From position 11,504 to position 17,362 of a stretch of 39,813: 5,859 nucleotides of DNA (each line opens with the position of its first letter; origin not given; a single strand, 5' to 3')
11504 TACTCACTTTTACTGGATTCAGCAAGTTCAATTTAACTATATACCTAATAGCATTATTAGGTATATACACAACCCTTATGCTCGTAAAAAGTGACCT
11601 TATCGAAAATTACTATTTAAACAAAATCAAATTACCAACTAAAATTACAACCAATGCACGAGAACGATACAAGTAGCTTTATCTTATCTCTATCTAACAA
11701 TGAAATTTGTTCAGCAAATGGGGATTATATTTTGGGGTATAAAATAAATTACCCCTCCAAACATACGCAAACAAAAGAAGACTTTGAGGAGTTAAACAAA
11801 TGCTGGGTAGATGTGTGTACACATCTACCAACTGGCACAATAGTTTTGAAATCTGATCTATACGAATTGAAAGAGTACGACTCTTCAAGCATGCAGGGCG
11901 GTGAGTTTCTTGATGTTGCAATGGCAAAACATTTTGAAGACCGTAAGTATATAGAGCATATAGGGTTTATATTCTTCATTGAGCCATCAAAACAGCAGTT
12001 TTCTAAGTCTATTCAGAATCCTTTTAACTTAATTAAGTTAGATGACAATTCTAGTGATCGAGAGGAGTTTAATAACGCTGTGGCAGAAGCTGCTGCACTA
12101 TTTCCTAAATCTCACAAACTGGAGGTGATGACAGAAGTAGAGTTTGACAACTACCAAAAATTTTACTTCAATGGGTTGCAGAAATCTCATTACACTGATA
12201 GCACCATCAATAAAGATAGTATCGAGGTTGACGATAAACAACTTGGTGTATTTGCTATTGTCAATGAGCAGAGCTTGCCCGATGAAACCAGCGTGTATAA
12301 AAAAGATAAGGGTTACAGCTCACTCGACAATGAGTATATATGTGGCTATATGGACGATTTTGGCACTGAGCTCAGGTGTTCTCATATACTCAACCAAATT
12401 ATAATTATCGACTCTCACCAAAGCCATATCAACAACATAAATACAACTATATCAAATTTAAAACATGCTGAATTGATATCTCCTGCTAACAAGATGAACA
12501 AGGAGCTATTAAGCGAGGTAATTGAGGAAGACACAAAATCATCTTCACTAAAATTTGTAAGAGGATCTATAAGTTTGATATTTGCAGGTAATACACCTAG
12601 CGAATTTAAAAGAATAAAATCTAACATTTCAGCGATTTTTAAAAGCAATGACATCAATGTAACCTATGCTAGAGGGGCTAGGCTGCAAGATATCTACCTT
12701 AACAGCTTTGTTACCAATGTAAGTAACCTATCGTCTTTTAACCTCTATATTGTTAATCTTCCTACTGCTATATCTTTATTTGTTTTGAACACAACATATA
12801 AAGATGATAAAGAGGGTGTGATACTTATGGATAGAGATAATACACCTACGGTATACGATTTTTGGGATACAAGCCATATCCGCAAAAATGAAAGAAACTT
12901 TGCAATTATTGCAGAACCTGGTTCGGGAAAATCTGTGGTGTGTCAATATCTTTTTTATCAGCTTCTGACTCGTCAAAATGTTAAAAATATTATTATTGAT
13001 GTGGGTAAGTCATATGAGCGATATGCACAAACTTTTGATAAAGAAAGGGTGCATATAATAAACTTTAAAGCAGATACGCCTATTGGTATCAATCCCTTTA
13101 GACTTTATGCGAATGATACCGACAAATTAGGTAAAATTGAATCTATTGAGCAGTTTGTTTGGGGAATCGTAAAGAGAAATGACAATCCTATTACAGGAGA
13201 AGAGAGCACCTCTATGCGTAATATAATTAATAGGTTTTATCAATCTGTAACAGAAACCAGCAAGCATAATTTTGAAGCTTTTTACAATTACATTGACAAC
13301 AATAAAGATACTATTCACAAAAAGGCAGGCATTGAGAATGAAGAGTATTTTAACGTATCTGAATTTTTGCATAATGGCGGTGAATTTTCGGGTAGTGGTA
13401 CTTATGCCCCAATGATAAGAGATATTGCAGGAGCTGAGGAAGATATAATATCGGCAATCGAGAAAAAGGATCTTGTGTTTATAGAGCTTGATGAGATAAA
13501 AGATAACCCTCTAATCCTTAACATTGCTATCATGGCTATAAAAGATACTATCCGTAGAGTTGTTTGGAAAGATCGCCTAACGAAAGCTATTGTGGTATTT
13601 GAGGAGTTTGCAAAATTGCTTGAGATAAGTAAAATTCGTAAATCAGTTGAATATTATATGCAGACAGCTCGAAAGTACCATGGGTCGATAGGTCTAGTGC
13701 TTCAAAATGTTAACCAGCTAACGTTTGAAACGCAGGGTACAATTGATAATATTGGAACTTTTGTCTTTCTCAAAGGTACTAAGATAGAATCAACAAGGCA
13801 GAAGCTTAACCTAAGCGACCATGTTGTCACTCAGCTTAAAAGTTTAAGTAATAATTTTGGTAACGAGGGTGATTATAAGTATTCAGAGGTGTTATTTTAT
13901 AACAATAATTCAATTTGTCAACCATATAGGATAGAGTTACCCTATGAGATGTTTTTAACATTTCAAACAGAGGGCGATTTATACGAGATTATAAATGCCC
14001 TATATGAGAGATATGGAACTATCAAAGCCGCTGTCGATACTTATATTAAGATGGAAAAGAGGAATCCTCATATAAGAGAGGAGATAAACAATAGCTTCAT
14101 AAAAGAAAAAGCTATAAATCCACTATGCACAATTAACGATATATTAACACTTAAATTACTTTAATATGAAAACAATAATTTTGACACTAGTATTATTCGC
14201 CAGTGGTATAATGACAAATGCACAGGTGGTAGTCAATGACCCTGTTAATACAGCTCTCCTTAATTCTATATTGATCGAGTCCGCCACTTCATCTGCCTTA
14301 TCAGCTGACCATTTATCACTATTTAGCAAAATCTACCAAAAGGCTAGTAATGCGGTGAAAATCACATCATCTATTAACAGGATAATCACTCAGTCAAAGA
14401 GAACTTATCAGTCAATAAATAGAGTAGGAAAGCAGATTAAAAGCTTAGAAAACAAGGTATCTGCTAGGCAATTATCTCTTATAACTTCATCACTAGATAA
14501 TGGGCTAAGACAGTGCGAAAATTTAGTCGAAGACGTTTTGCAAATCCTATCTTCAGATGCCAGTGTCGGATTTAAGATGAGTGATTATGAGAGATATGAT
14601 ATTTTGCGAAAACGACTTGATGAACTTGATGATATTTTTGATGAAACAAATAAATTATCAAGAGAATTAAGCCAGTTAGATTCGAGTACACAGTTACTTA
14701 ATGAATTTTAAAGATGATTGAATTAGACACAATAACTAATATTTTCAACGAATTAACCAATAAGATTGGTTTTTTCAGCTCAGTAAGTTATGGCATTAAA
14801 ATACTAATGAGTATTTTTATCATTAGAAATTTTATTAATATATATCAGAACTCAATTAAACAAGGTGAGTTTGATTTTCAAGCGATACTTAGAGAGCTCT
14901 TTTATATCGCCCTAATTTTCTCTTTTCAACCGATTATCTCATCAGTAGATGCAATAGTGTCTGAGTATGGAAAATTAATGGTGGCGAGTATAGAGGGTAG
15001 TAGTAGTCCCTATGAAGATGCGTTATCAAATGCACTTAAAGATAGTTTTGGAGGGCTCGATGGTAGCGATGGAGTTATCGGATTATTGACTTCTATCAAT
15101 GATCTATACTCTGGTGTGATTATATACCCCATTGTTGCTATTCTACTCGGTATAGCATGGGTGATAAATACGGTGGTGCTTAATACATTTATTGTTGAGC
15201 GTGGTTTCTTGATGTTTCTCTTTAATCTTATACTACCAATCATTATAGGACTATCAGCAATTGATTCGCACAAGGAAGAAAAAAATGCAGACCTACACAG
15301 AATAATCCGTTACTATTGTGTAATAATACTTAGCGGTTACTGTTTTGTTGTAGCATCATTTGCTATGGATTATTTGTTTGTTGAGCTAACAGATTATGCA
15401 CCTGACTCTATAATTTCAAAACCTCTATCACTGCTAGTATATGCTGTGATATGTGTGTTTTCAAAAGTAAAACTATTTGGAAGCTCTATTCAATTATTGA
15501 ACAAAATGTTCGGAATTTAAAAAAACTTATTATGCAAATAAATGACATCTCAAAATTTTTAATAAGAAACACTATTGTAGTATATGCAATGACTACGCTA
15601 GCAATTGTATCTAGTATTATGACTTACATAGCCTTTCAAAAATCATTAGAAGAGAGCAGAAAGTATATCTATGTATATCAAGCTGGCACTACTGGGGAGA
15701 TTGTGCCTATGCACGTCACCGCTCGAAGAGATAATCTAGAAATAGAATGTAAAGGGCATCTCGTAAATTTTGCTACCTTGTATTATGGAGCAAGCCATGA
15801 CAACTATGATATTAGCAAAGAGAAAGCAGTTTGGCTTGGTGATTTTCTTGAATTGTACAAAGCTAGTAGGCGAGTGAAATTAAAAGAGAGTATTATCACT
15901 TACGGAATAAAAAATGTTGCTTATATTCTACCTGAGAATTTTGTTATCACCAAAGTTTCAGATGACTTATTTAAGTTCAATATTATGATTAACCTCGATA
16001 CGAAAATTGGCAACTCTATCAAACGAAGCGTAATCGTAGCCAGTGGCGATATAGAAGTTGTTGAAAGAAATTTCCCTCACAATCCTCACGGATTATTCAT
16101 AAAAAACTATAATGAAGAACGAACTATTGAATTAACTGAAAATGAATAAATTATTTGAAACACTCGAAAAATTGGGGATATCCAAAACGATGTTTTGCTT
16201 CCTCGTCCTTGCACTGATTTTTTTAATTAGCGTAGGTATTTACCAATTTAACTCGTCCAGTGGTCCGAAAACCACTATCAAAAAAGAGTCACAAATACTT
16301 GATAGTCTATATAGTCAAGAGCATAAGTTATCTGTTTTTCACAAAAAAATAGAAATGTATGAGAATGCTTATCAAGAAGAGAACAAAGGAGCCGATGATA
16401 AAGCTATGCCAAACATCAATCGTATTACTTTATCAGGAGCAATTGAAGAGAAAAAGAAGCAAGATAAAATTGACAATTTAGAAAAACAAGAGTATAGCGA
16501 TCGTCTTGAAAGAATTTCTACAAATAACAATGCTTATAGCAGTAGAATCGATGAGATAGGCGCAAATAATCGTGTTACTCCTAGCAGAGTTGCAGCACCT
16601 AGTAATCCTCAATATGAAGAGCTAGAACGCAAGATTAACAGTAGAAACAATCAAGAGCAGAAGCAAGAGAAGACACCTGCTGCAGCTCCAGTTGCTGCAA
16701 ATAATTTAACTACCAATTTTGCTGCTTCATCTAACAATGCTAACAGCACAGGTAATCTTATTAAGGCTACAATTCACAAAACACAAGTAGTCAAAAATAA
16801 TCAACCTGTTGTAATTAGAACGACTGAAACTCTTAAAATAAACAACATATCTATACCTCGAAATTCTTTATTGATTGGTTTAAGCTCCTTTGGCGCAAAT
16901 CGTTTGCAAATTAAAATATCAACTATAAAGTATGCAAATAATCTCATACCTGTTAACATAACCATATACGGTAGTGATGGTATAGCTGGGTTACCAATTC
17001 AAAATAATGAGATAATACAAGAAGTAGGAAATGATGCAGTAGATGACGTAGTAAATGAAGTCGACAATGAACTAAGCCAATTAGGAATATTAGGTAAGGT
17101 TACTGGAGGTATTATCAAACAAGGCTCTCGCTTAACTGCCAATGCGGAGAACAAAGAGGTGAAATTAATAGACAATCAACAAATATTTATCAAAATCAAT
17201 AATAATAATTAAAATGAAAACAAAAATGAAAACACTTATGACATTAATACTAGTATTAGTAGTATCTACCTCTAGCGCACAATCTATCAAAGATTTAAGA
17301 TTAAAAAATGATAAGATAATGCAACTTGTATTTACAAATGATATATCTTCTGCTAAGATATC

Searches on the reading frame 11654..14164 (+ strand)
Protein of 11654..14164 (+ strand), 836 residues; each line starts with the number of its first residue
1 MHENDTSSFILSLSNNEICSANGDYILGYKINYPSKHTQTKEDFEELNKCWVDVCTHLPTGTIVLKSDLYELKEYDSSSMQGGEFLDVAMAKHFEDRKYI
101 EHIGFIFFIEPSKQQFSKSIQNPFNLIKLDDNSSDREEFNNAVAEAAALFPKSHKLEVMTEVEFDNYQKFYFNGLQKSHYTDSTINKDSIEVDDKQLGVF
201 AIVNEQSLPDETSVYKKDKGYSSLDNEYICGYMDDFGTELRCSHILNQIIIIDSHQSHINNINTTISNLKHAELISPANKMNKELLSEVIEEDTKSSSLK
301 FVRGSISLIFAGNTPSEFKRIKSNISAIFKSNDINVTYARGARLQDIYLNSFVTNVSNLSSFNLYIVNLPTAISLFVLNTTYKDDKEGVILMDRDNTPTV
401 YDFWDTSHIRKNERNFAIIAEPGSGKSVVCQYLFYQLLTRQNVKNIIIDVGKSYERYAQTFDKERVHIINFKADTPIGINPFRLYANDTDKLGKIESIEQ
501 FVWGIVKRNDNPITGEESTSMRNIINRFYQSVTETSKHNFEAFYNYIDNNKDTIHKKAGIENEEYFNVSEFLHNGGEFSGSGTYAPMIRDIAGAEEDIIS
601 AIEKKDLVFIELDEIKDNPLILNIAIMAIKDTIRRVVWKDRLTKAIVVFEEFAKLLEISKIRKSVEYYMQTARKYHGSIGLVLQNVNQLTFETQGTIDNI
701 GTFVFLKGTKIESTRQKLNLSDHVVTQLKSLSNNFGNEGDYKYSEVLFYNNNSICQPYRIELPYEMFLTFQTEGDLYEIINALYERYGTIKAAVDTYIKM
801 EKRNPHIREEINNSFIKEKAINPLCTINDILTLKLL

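Call 9: search_protein_families(library=pfam, proteins=[window:11654-14164:+], max_evalue=0.01)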
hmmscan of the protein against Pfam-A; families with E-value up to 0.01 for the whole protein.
window:11654-14164:+ (836 aa): 5 families
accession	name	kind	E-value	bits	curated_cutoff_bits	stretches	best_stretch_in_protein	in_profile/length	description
PF19044.6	P-loop_TraG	-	3.3e-41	141.7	25.8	1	389-798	2-410/413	TraG P-loop domain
PF01935.23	DUF87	-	1.2e-09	39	23.2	1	413-558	23-174/220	Helicase HerA, central domain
PF12846.13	AAA_10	-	5e-08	32.8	27.5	1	410-718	18-313/362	AAA-like domain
PF10412.15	TrwB_AAD_bind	-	0.002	17.5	20.5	0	410-459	12-61/387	Type IV secretion-system coupling protein DNA-binding domain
PF13401.12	AAA_22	-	0.0025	18.6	27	1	411-450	3-41/130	AAA domain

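Call 21: search_dna_similar(query=window:11654-14164:+, collection=plasmids, mode=protein, max_rows=25)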
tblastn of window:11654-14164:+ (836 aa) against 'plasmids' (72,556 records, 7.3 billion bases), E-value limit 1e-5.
Records with a match: 212; places in all: 215; records where one place covers at least 80% of the query: 62.
Best place of each record, by identity: <60% 212.
By first word of the organism name: Acinetobacter 30; Bacteroides 23; Hymenobacter 20; Sphingobium 15; Citrobacter 13; Chryseobacterium 8; Sphingomonas 8; Sphingopyxis 7; Novosphingobium 7; Enterobacter 7; and 39 more.
By predicted mobility (MOB-suite, as given by PLSDB): non-mobilizable 92; conjugative 87; mobilizable 33.
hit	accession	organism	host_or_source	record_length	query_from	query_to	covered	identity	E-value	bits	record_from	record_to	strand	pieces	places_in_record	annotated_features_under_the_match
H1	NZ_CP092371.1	Flavobacterium sp. CBA20B-1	cell culture,gut of an abalone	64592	4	798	95%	30.8%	7e-94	331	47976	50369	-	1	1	TraG family conjugative transposon ATPase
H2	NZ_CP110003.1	Flavobacterium sp. N2155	Single cell,Gut of an ablaone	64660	4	798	95%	30.5%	1e-49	345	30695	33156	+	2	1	DUF87 domain-containing protein | hypothetical protein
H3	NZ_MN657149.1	Chryseobacterium sp.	-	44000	6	801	95%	30.1%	9e-103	357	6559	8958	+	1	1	TraG family conjugative transposon ATPase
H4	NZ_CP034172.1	Chryseobacterium taklimakanense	Homo sapiens,Blood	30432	7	798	94%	30.3%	5e-88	352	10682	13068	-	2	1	TraG family conjugative transposon ATPase | hypothetical protein (x2)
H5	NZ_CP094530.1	Chryseobacterium oryzae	Single cell,Andong Sikhe (Andong rice ...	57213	6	801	95%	29.8%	6e-105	363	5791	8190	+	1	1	TraG family conjugative transposon ATPase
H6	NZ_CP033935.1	Chryseobacterium balustinum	fish,pure isolate,blood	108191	6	799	95%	29.4%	2e-82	333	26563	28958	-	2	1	ATP-binding protein | hypothetical protein (x2)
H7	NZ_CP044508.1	Chryseobacterium sp.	Silurus asotus,Whole genome ...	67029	10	798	94%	29.1%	4e-97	340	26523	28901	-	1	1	TraG family conjugative transposon ATPase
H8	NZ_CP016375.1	Elizabethkingia anophelis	Homo sapiens,isolate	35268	22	802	93%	29.2%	2e-76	279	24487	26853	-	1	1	DUF87 domain-containing protein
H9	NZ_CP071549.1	Elizabethkingia anophelis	Homo sapiens,blood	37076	16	822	97%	26.8%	2e-73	270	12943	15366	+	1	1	DUF87 domain-containing protein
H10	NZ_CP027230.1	Capnocytophaga sp. oral taxon 878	Homo sapiens,pure ...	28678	16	799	94%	27.5%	2e-85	306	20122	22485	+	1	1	TraG family conjugative transposon ATPase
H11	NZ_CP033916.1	Chryseobacterium shandongense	Zimmer water bag,Zimmer water bag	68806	16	827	97%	26.1%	5e-75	275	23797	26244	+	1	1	DUF87 domain-containing protein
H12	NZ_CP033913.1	Chryseobacterium shandongense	Homo sapiens,CEREBRAL SPINAL FLUID ...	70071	16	827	97%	26.1%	5e-75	275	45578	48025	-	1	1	DUF87 domain-containing protein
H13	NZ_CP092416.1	Flagellimonas marinaquae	Galaxea fascicularis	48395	10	808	96%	25.3%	8e-57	220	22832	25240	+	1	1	hypothetical protein (x2)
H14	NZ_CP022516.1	Arenibacter algicola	Skeletonema marinoi strain ST54,Cell ...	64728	10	808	96%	25.3%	8e-57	220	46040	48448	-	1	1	hypothetical protein (x2)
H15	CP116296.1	Tenacibaculum finnmarkense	Atlantic salmon (Salmo salar ...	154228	18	827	97%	23.9%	3e-24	117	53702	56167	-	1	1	TraG family conjugative transposon ATPase | hypothetical protein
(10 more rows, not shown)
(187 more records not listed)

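Call 22: find_related_loci(query=window:11654-14164:+, collection=genome_contigs, flank=10000)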
Query window:11654-14164:+ (836 aa) in genome_contigs; peptide patterns used: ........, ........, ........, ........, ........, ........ (x = any residue, [..] = any of these).
67 stretches matched a pattern, but none encodes a relative of the query by tblastn (E <= 1e-3).
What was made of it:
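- Tried and rejected: Protein-based scan of reference genomes with the TraG ATPase found no confirmed relative, and it used up the genome scans (call 22).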

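Call 28: find_homologous_proteins(query=window:11654-14164:+, max_evalue=1e-30)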
Query window:11654-14164:+ (836 aa): 6 proteins with E <= 1e-30 among 8000 candidates.
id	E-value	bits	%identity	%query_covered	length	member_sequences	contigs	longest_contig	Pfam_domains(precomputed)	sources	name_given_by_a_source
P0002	0.0e+0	1874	100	100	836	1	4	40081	PF19044.7,PF01935.24,PF12846.14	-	-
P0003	2.9e-244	831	47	99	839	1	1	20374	PF19044.7,PF01935.24,PF12846.14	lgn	-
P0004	4.8e-181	622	40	99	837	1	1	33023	PF19044.7,PF01935.24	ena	-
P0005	7.6e-164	565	37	95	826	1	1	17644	PF10412.16,PF19044.7,PF01935.24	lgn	-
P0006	5.0e-160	553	38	94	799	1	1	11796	PF10412.16,PF19044.7,PF01935.24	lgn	-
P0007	7.9e-51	192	25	95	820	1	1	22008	PF19044.7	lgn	-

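Call 29: find_encoding_contigs(protein=P0003, flank=10000, max_places=3)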
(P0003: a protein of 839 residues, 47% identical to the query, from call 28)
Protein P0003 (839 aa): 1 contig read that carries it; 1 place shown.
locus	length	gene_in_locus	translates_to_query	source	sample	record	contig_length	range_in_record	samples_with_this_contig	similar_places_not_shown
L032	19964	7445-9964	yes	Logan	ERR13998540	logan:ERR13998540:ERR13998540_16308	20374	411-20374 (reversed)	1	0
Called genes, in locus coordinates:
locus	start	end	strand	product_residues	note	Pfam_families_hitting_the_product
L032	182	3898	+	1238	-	PF18998:Flg_new_2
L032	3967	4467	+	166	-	-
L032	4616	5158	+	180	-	-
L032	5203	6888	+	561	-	PF02534:T4SS-DNA_transf, PF10412:TrwB_AAD_bind, PF12696:TraG-D_C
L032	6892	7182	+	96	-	-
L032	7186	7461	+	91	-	-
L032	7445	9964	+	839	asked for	PF19044:P-loop_TraG, PF01935:DUF87 (weak), PF12846:AAA_10 (faint)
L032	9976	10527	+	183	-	-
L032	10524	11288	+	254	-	-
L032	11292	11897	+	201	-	-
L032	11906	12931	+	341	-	PF12508:Transposon_TraM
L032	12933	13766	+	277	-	PF03524:CagX (weak), PF13595:DUF4138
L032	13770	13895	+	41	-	-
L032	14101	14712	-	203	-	PF01551:Peptidase_M23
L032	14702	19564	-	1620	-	PF18976:DUF5712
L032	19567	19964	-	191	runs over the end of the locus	-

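Call 30: find_encoding_contigs(protein=P0004, flank=10000, max_places=3)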
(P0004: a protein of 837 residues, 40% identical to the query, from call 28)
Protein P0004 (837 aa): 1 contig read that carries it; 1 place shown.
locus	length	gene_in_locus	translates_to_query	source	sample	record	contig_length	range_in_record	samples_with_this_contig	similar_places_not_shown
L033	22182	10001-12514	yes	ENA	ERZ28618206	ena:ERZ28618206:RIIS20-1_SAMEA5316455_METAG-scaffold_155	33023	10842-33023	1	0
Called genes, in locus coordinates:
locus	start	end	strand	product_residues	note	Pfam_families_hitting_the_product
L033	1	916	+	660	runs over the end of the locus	-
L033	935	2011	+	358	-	PF06321:P_gingi_FimA, PF22492:FimA4_C (weak)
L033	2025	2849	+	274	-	PF08842:Mfa2 (weak)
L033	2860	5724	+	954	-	PF06321:P_gingi_FimA (weak), PF16249:DUF4906, PF02368:Big_2, PF26182:Ig_NUP210_5th (weak), PF26918:Ig_Eae, PF02368:Big_2, PF26918:Ig_Eae (weak)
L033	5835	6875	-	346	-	-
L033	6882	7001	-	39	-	-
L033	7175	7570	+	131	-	-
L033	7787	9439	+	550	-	PF02534:T4SS-DNA_transf, PF10412:TrwB_AAD_bind, PF12696:TraG-D_C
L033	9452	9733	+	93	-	-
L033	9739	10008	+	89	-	-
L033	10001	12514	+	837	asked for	PF19044:P-loop_TraG, PF01935:DUF87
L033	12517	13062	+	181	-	-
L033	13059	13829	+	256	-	-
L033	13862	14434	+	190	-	-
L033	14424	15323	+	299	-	PF12508:Transposon_TraM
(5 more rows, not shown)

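Call 31: find_encoding_contigs(protein=P0002, flank=10000, max_places=6)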
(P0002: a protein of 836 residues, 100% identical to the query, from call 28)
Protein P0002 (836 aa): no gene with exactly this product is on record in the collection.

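Call 108: find_encoding_contigs(protein=P0005, flank=10000, max_places=2)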
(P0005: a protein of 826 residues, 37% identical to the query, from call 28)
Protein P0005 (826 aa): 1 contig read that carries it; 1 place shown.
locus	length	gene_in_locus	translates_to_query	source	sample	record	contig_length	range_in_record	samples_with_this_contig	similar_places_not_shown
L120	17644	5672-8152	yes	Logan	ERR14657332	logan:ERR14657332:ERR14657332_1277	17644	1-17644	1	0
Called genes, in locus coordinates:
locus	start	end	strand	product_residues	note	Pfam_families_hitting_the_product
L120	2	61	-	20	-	?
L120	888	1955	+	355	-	PF01051:Rep3_N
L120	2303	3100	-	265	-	PF00239:Resolvase, PF00440:TetR_N (faint), PF08279:HTH_11 (faint), PF01978:TrmB (faint), PF02796:HTH_7 (weak), PF13384:HTH_23 (weak), PF02796:HTH_7 (weak), PF13384:HTH_23 (weak), +13 more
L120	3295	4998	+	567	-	PF02534:T4SS-DNA_transf, PF10412:TrwB_AAD_bind, PF12696:TraG-D_C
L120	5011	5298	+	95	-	-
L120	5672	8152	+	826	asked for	PF19044:P-loop_TraG, PF01935:DUF87, PF10412:TrwB_AAD_bind (faint)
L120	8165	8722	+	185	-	-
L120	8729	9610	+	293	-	-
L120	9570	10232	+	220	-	-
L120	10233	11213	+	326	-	PF12508:Transposon_TraM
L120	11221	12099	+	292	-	PF13595:DUF4138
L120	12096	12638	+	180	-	PF10626:TraO (weak)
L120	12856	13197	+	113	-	PF00436:SSB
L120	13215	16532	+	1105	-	PF09479:Flg_new (faint), PF18998:Flg_new_2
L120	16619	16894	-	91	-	PF05016:ParE_toxin (weak), PF06769:YoeB_toxin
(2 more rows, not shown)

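Call 109: find_encoding_contigs(protein=P0006, flank=10000, max_places=2)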
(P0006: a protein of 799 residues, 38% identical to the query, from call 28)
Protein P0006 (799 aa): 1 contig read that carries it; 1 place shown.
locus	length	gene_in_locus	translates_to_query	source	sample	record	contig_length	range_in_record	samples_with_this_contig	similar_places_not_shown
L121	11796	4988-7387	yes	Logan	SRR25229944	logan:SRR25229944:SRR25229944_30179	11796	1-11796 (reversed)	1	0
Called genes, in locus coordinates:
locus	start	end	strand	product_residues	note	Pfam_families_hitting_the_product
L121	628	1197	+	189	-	-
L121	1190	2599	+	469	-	PF18976:DUF5712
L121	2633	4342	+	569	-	PF02534:T4SS-DNA_transf, PF10412:TrwB_AAD_bind (weak), PF12696:TraG-D_C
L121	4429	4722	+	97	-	-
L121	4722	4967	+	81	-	-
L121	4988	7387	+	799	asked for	PF19044:P-loop_TraG, PF01935:DUF87, PF10412:TrwB_AAD_bind (faint)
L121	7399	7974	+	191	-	-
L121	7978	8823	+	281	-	-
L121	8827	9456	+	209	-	-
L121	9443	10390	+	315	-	PF12508:Transposon_TraM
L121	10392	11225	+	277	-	PF13595:DUF4138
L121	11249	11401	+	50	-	-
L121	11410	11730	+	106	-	-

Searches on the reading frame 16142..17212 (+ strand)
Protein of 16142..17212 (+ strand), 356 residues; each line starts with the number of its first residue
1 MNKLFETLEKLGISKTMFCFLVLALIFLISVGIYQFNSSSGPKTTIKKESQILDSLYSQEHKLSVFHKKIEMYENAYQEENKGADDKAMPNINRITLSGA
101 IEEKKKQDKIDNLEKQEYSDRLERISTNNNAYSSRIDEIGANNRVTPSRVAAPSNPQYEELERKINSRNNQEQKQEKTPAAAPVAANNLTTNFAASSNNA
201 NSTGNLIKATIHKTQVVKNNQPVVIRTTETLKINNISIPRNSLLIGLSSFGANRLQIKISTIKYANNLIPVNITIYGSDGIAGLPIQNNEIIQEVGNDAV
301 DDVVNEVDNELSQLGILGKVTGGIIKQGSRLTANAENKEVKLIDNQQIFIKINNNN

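Call 10: search_protein_families(library=pfam, proteins=[window:16142-17212:+], max_evalue=0.01)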
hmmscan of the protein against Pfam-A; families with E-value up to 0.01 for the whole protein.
window:16142-17212:+ (356 aa): 1 family
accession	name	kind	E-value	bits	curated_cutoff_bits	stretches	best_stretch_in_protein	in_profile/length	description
PF12508.14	Transposon_TraM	-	3.4e-29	102.8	25.1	1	207-351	1-145/145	Conjugative transposon, TraM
